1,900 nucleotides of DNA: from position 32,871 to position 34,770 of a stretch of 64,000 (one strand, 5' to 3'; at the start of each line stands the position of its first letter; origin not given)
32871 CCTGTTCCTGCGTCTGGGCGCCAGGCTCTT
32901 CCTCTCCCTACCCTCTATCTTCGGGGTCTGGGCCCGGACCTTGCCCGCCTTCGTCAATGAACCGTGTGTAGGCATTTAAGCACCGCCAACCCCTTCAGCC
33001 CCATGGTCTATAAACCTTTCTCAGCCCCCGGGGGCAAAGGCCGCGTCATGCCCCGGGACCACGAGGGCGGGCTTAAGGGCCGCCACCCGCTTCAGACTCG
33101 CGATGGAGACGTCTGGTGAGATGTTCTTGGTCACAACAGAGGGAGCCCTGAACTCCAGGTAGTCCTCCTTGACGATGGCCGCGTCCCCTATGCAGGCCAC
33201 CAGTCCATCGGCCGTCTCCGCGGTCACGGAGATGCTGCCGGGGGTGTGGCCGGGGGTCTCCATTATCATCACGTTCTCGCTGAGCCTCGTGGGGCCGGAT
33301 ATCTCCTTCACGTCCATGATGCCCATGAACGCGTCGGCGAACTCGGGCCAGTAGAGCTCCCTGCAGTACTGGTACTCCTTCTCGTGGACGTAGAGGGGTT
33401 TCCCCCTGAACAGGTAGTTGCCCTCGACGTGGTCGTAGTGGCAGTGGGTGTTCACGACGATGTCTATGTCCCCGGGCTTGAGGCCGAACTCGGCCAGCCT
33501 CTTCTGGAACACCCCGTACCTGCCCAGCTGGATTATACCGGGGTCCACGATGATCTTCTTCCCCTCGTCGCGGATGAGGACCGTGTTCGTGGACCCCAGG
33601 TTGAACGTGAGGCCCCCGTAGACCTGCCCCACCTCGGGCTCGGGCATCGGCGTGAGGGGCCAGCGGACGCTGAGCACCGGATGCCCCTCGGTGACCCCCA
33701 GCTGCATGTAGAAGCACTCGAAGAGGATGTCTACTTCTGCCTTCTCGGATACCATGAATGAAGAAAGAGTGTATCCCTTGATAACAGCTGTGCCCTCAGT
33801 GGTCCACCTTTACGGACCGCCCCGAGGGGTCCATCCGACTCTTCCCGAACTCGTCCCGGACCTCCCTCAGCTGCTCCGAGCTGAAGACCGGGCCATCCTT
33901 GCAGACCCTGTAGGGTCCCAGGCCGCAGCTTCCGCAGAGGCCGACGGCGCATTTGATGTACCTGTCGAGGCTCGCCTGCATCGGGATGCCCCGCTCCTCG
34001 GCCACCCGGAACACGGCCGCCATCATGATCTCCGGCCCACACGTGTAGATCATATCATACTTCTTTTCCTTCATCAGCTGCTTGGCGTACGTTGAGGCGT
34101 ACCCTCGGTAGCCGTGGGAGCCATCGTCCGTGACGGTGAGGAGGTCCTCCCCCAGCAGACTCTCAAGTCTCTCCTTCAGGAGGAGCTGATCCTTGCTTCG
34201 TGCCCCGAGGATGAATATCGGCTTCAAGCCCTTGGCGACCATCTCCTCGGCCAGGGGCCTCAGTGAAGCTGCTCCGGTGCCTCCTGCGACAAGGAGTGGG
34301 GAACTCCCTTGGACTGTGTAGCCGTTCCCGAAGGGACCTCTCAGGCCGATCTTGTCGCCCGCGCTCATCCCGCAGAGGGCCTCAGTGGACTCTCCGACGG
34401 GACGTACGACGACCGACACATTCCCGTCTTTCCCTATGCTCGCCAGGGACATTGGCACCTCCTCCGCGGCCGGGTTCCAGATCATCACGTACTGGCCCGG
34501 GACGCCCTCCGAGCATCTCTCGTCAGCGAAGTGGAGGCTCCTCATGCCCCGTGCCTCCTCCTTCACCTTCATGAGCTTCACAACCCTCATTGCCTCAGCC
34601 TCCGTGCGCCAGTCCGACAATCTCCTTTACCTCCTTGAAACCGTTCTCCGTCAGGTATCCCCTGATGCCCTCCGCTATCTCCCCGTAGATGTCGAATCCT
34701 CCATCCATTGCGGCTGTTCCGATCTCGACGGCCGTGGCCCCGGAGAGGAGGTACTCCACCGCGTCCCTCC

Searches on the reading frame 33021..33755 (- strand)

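Call 83: search_protein_families(library=pfam, proteins=[window:33021-33755:-], max_evalue=0.00001)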
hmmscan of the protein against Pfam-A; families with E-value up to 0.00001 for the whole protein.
window:33021-33755:- (244 aa): 1 family
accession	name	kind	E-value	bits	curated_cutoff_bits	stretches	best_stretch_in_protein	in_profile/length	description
PF00753.33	Lactamase_B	-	1.3e-21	77.9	22.7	1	53-236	3-196/196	Metallo-beta-lactamase superfamily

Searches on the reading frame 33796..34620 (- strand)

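Call 83: search_protein_families(library=pfam, proteins=[window:33796-34620:-], max_evalue=0.00001)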
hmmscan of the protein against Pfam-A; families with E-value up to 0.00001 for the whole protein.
window:33796-34620:- (274 aa): 2 families
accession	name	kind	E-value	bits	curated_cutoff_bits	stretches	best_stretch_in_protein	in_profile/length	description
PF10418.14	DHODB_Fe-S_bind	-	2e-09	37.4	23.9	1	220-251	2-40/41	Iron-sulfur cluster binding domain of dihydroorotate dehydrogenase B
PF00175.26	NAD_binding_1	-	2.4e-08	35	22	1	110-203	1-107/109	Oxidoreductase NAD-binding domain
